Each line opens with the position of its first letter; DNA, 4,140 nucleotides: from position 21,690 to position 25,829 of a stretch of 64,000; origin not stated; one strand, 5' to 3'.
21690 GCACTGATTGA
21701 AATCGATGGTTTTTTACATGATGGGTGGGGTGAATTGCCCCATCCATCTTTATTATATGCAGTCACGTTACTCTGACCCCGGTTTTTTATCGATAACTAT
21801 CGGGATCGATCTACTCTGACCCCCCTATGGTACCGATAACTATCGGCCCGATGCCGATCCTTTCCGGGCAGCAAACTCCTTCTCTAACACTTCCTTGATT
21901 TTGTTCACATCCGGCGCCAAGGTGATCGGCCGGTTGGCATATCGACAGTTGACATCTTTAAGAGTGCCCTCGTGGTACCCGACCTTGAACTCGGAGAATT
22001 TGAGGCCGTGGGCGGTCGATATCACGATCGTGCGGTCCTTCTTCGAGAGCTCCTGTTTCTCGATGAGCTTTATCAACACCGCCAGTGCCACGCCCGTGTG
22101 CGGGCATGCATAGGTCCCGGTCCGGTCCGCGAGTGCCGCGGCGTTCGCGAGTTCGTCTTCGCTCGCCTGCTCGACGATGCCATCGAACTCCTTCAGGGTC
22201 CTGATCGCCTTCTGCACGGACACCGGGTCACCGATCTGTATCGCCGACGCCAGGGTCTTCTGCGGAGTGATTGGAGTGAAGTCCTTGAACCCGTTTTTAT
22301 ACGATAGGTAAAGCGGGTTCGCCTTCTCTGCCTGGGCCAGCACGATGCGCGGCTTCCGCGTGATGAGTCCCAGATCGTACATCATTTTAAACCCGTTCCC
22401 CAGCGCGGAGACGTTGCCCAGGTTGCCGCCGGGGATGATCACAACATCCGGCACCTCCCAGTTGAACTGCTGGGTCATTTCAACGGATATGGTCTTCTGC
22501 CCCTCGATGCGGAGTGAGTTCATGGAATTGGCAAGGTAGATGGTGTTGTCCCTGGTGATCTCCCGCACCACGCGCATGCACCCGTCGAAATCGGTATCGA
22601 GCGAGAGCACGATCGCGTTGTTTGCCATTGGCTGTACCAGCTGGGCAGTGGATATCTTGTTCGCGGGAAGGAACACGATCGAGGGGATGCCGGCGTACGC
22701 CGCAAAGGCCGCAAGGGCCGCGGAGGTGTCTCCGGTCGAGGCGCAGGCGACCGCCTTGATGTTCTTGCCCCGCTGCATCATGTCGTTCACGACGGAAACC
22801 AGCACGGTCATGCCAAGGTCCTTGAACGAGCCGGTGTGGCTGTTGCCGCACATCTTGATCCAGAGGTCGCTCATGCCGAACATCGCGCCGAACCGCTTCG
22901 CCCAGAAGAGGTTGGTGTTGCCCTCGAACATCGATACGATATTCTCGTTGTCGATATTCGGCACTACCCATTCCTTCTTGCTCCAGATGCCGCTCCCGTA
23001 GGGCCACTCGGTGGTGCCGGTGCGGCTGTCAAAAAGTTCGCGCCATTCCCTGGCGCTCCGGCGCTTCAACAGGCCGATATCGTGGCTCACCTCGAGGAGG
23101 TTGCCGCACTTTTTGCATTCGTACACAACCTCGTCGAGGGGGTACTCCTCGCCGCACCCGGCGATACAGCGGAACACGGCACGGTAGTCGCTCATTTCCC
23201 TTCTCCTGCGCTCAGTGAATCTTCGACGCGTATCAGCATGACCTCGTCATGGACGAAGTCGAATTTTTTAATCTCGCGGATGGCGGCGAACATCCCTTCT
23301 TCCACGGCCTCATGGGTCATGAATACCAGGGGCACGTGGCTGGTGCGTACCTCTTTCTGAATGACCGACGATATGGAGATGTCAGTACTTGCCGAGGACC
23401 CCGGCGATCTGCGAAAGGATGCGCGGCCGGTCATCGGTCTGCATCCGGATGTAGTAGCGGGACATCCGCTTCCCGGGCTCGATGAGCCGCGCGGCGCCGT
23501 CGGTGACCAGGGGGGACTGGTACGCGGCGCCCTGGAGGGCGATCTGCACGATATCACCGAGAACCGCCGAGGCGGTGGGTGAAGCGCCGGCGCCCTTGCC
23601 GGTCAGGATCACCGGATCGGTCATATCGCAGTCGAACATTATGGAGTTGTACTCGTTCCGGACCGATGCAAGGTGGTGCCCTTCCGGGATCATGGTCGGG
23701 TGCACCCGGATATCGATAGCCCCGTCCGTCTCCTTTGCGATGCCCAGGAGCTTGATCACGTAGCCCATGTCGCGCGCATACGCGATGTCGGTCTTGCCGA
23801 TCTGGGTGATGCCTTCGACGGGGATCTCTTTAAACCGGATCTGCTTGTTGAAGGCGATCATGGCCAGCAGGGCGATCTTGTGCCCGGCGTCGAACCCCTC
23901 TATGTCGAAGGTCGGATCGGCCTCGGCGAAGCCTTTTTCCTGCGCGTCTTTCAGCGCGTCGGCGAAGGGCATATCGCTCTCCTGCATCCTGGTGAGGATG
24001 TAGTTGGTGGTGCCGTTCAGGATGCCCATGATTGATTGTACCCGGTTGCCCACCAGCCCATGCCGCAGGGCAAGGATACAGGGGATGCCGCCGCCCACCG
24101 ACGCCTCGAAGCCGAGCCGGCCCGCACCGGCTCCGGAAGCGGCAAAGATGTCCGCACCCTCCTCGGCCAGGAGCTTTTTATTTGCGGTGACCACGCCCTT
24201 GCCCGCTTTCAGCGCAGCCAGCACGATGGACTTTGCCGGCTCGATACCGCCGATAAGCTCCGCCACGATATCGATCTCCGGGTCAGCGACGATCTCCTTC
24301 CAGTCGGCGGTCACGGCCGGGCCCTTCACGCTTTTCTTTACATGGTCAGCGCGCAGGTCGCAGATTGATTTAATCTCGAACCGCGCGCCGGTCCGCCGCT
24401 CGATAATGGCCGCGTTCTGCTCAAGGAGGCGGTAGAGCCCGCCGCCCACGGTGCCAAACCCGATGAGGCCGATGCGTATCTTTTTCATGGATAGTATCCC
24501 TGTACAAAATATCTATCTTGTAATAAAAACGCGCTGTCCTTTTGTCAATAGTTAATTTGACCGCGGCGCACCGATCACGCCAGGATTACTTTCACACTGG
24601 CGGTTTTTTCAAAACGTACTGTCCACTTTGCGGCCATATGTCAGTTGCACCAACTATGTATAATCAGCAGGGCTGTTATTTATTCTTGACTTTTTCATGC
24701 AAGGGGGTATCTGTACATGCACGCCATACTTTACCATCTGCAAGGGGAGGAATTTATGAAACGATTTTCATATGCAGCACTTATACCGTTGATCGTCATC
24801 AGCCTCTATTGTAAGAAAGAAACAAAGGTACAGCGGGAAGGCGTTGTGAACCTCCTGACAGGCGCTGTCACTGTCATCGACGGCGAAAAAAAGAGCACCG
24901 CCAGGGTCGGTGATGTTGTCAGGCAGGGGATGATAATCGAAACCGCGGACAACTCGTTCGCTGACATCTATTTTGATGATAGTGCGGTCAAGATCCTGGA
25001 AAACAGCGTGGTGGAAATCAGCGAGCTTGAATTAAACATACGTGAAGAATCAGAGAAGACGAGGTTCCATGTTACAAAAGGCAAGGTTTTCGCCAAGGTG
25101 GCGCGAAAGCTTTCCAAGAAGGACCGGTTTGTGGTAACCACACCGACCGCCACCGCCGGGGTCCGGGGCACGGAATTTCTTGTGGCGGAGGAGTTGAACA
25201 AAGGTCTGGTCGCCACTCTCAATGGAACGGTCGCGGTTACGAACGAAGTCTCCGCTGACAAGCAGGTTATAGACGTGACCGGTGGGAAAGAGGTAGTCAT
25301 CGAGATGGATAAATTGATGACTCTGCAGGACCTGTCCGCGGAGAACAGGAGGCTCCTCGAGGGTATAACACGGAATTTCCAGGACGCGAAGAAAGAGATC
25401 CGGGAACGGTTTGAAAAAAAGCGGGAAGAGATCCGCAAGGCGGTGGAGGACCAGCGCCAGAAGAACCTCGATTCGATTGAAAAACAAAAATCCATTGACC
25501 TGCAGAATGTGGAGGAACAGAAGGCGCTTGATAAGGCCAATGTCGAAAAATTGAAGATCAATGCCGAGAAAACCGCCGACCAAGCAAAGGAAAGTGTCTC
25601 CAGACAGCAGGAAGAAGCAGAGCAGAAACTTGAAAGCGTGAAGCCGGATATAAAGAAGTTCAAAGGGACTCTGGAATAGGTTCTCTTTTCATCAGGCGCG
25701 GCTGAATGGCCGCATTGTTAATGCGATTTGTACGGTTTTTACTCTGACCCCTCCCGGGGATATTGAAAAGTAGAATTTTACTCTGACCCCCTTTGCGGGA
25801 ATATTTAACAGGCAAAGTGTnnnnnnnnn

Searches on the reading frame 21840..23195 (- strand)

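Call 10: search_protein_families(library=pfam, proteins=[window:21840-23195:-])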
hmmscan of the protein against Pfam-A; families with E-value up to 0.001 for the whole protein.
window:21840-23195:- (451 aa): 1 family
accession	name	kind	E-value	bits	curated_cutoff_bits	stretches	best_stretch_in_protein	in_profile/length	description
PF00291.31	PALP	-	1.4e-56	192.5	35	1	87-394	1-294/295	Pyridoxal-phosphate dependent enzyme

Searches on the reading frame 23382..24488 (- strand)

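Call 33: search_protein_families(library=pfam, proteins=[window:23382-24488:-], max_evalue=0.01)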
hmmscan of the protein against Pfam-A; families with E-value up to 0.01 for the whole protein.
window:23382-24488:- (368 aa): 2 families
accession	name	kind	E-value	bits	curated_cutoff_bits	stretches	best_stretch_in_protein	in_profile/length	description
PF00742.24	Homoserine_dh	-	1.2e-63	214.5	22.9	1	136-314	1-173/173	Homoserine dehydrogenase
PF03447.22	NAD_binding_3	-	3.4e-17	63.6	24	1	10-123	1-111/116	Homoserine dehydrogenase, NAD binding domain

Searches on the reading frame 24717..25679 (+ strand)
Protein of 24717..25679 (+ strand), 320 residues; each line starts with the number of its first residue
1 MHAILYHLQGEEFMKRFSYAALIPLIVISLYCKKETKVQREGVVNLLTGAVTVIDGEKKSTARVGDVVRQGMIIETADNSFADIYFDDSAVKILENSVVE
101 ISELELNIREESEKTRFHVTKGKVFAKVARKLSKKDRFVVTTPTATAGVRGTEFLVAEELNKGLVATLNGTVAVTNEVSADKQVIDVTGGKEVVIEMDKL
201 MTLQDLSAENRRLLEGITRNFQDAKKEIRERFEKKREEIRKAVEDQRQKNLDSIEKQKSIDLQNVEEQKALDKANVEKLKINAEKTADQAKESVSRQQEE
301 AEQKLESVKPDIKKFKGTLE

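Call 33: search_protein_families(library=pfam, proteins=[window:24717-25679:+], max_evalue=0.01)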
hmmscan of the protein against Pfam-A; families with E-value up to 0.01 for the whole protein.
window:24717-25679:+ (320 aa): 1 family
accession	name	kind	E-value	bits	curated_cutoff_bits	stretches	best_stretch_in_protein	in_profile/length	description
PF04773.18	FecR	-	2.4e-15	57.2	24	1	74-172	3-96/97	FecR protein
